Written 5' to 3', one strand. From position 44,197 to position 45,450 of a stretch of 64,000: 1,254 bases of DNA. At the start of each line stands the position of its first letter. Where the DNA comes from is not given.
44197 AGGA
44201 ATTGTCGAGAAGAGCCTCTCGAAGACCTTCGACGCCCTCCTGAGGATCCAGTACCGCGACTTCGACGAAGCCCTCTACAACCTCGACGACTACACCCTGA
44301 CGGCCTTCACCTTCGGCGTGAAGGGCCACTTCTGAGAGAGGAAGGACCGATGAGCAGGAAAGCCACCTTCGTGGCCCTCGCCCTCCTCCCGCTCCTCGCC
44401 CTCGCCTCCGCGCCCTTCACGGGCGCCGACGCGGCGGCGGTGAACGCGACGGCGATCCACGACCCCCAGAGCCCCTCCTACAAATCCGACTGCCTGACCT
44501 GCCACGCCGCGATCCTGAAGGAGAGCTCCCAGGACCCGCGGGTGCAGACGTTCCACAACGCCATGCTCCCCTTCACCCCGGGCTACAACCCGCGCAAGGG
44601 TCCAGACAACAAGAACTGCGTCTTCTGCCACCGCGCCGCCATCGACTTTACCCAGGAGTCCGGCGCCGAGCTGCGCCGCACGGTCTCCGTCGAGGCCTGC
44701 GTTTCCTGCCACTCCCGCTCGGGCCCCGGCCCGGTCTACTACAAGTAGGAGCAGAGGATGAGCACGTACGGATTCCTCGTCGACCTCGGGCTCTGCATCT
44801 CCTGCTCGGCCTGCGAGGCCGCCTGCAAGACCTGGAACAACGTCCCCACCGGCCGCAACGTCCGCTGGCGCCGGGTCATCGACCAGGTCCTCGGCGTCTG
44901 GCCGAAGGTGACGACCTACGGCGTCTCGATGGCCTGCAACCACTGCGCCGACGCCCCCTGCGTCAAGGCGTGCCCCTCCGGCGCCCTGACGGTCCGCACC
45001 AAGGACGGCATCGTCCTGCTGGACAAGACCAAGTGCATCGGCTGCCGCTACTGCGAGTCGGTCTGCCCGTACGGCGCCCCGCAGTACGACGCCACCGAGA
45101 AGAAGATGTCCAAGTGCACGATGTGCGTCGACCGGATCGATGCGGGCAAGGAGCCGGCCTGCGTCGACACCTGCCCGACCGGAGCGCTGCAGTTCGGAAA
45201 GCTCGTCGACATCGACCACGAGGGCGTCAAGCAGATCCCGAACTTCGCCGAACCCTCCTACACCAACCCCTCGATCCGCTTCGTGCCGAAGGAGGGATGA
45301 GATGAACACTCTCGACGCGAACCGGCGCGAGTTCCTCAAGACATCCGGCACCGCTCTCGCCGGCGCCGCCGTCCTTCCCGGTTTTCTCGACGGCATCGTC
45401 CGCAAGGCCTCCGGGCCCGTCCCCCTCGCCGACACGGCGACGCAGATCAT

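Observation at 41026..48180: ArsR-headed operon wiring an MtrA/MtrB-type porin-cytochrome conduit to a molybdopterin oxidoreductase that has no quinol-dehydrogenase subunit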

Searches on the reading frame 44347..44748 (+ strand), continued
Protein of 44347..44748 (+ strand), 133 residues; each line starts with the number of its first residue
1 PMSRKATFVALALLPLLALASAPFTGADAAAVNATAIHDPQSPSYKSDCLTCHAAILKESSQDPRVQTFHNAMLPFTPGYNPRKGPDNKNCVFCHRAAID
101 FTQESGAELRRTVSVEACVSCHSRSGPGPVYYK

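Call 105: search_protein_families(library=pfam, proteins=[L182:10924-11556:+, L180:10842-11474:+, L182:12438-13532:+, L182:12147-12425:+, L182:13616-13939:+, L182:1840-3267:+, L182:918-1832:+, L182:51-620:+, L182:6983-7384:+, L182:5019-6968:+], max_evalue=0.001)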
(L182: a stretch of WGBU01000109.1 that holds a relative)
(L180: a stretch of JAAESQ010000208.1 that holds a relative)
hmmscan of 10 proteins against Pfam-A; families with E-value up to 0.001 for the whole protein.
L182:10924-11556:+ (210 aa): 1 family
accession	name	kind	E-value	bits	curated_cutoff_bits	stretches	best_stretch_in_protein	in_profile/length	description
PF02613.20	Nitrate_red_del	-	3.4e-10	40.6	22.2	1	66-176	24-130/136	Nitrate reductase delta subunit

L180:10842-11474:+ (210 aa): 1 family
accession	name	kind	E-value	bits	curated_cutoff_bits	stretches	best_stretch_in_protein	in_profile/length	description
PF02613.20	Nitrate_red_del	-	6.3e-09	36.4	22.2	1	69-176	24-130/136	Nitrate reductase delta subunit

L182:12438-13532:+ (364 aa): 0 families

L182:12147-12425:+ (92 aa): 0 families

L182:13616-13939:+ (107 aa): 0 families

L182:1840-3267:+ (475 aa): 5 families
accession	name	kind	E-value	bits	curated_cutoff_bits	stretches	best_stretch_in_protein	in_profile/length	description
PF00672.30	HAMP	-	6.1e-14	52.5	25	1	197-246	4-53/53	HAMP domain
PF02518.31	HATPase_c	-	1.3e-12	48.6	26.4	1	379-468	4-110/111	Histidine kinase-, DNA gyrase B-, and HSP90-like ATPase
PF07730.19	HisKA_3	-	2.3e-12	47.7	24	1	272-335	1-66/68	Histidine kinase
PF17203.10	sCache_3_2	-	4.5e-11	43.4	28.4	1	47-174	5-139/140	Single cache domain 3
PF13581.12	HATPase_c_2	-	0.00095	19.6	27.4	0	385-434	36-90/127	Histidine kinase-like ATPase domain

L182:918-1832:+ (304 aa): 2 families
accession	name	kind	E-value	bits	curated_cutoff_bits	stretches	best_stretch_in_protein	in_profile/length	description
PF12974.12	Phosphonate-bd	-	8.7e-58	196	27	1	62-300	3-242/242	ABC transporter, phosphonate, periplasmic substrate-binding protein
PF09084.16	NMT1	-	8.7e-06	26.2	20.5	1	89-169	22-100/216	NMT1/THI5 like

L182:51-620:+ (189 aa): 1 family
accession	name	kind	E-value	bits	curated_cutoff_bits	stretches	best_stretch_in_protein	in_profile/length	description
PF13635.12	DUF4143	-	4.9e-40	137.3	28.1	1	1-134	22-159/160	Domain of unknown function (DUF4143)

L182:6983-7384:+ (133 aa): 3 families
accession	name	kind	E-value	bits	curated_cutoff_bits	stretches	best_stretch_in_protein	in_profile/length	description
PF22113.1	Mtrc-MtrF_II-IV_dom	-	4.7e-05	23.4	30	1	45-124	80-166/176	Outer membrane cytochrome MtrC/MtrF-like, domains II/IV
PF14522.11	Cytochrome_C7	-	5.6e-05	23.3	24.8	0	45-121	12-66/67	Cytochrome c7 and related cytochrome c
PF22678.1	Cytochrom_c_NrfB-like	-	0.00045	21.1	27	1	49-121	1-65/89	Cytochrome c-type protein NrfB-like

L182:5019-6968:+ (649 aa): 0 families

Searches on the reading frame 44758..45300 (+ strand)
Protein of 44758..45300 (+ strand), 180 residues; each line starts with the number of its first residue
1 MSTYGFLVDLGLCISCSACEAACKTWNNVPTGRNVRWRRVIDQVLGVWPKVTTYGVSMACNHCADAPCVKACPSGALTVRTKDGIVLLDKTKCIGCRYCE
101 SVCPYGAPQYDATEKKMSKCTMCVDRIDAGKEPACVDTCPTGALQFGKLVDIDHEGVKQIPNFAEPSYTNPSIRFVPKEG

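Call 3: search_protein_families(library=pfam, proteins=[window:44758-45300:+], max_evalue=0.01)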
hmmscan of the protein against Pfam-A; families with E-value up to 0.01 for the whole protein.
window:44758-45300:+ (180 aa): 14 families
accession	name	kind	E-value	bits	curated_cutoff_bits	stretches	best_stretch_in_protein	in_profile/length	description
PF13247.11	Fer4_11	-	5.6e-30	103.9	26.2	1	56-148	6-99/100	4Fe-4S dicluster domain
PF12838.12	Fer4_7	-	3.2e-16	60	27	3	60-107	2-52/52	4Fe-4S dicluster domain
PF00037.32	Fer4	-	5.9e-15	54.8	21.1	2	88-108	3-23/24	4Fe-4S binding domain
PF13187.11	Fer4_9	-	3e-14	53.2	27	2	13-76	2-51/52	4Fe-4S dicluster domain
PF12837.12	Fer4_6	-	1e-13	50.9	25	1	89-108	5-24/24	4Fe-4S binding domain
PF13237.11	Fer4_10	-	9.2e-12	45.1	25.5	2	86-140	2-53/53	4Fe-4S dicluster domain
PF12797.12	Fer4_2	-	2.1e-10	40.3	24.5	2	85-105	2-22/22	4Fe-4S binding domain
PF12798.12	Fer4_3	-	8.2e-09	36.1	27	1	93-107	1-15/15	4Fe-4S binding domain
PF13484.11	Fer4_16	-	6.9e-06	27.2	30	0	90-105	50-65/66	4Fe-4S double cluster binding domain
PF12800.12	Fer4_4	-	1e-05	25.9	24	0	12-26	3-17/17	4Fe-4S binding domain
PF25160.1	LdpA_Fe-S-bd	-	1.7e-05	24.9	27.6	1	65-106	6-41/49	LdpA Fe-S cluster-binding domain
PF13183.11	Fer4_8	-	3e-05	24.9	27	1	12-75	4-67/68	4Fe-4S dicluster domain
PF13534.11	Fer4_17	-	7.1e-05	23.7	22.2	0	12-23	45-56/61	4Fe-4S dicluster domain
PF14697.11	Fer4_21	-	8.4e-05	23.1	35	1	60-105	8-53/59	4Fe-4S dicluster domain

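Call 5: search_protein_families(library=ncbifam, proteins=[window:44758-45300:+], max_evalue=0.01)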
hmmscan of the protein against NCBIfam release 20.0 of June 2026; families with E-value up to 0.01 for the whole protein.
window:44758-45300:+ (180 aa): 64 families (the best 25 are shown)
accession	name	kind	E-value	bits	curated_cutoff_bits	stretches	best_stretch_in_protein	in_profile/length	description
TIGR02951.1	DMSO_dmsB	equivalog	7.6e-51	172.3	214.1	1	4-151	2-155/161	DMSO/selenate family reductase complex B subunit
TIGR03149.1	cyt_nit_nrfC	equivalog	1.2e-37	129.4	377.6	1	3-160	38-195/225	cytochrome c nitrite reductase Fe-S protein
TIGR01582.1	FDH-beta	equivalog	1.4e-37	129.3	334.7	1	6-173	24-206/283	formate dehydrogenase subunit beta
NF041715.1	arsenate_red_ArrB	equivalog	1.6e-35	122.8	450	2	4-112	3-108/233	arsenate respiratory reductase iron-sulfur subunit ArrB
NF008134.0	PRK10882.1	equivalog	1.2e-34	119.8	263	2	57-171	110-230/329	hydrogenase 2 operon protein HybA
NF045797.1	DsrO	equivalog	1.4e-34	119.6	200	1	3-155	43-208/235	sulfate reduction electron transfer complex DsrMKJOP subunit DsrO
NF011569.0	PRK14993.1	equivalog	4e-33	114.9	416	1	3-154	43-193/244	tetrathionate reductase subunit TtrB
NF038355.1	FDH3_beta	equivalog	3.1e-32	112.1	240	1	5-124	4-122/180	formate dehydrogenase FDH3 subunit beta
TIGR03478.1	DMSO_red_II_bet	subfamily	9.3e-30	103.6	480.7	1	42-156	113-227/321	DMSO reductase family type II enzyme, iron-sulfur subunit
NF045715.1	sulf_resp_HmcB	equivalog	1.1e-29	103.5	420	2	57-162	104-211/307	sulfate respiration complex iron-sulfur protein HmcB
NF042979.1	EthbenzDh_ebdB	equivalog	2.6e-27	95.6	740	1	42-158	135-251/354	ethylbenzene dehydrogenase subunit beta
TIGR01660.1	narH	equivalog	1.4e-21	76.5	524.05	1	48-149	171-271/492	nitrate reductase subunit beta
NF009451.0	PRK12809.1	equivalog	2e-21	76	1154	1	11-160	10-145/639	formate-dependent uric acid utilization protein YgfT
NF009408.0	PRK12769.1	equivalog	1.3e-20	73.1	1003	1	12-146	11-144/659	formate-dependent uric acid utilization protein AegA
NF041782.1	mnquin_red_QrcC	equivalog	1.6e-20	73.8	400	2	4-114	1-122/239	menaquinone reductase iron-sulfur cluster-binding subunit QrcC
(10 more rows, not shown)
